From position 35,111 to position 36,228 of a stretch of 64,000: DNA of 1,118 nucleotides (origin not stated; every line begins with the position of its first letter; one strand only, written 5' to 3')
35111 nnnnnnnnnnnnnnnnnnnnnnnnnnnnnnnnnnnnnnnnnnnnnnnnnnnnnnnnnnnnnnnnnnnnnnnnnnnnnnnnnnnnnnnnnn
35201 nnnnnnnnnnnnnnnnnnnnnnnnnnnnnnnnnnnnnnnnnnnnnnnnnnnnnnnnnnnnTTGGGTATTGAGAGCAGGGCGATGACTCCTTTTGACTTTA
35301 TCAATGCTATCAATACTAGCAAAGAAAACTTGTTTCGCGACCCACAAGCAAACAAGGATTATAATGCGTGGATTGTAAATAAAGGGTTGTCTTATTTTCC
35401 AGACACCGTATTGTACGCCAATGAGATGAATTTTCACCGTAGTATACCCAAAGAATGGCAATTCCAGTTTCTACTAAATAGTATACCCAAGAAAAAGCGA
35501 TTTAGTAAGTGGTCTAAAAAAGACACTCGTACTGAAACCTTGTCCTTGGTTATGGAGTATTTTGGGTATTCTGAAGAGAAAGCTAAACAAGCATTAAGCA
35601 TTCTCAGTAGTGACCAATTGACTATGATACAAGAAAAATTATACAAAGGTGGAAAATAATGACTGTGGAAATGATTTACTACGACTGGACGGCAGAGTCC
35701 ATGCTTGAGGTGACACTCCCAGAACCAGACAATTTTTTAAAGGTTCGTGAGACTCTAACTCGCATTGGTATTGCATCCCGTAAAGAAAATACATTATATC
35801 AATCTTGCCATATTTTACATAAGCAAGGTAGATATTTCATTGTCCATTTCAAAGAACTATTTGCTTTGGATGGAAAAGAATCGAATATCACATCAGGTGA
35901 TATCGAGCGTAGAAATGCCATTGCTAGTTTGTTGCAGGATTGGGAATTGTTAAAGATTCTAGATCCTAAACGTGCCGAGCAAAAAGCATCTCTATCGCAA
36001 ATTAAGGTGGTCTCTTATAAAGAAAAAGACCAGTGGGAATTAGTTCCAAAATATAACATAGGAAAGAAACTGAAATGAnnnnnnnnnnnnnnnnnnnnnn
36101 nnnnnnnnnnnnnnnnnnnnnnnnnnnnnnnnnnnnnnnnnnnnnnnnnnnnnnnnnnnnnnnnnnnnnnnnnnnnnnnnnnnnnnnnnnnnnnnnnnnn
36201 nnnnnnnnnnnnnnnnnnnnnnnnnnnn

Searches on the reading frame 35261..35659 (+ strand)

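Call 37: search_protein_families(library=phrogs, proteins=[window:35261-35659:+], max_evalue=0.0001)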
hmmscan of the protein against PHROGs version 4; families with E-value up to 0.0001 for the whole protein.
window:35261-35659:+ (132 aa): 2 families
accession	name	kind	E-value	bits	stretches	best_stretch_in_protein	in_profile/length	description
phrog_225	-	DNA, RNA and nucleotide metabolism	7.1e-44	150.6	1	6-131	19-146/160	clamp loader of DNA polymerase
phrog_30971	-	DNA, RNA and nucleotide metabolism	5e-24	85.5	1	51-132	1-81/82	clamp loader of DNA polymerase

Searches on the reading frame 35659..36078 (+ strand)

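Call 69: search_protein_families(library=pfam, proteins=[window:35659-36078:+], max_evalue=0.001)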
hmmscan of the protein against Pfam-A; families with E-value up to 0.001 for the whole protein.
window:35659-36078:+ (139 aa): 1 family
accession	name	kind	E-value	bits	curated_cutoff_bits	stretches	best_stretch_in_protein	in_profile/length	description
PF01818.22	Translat_reg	-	7.5e-49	165.2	25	1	15-135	1-122/122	Bacteriophage translational regulator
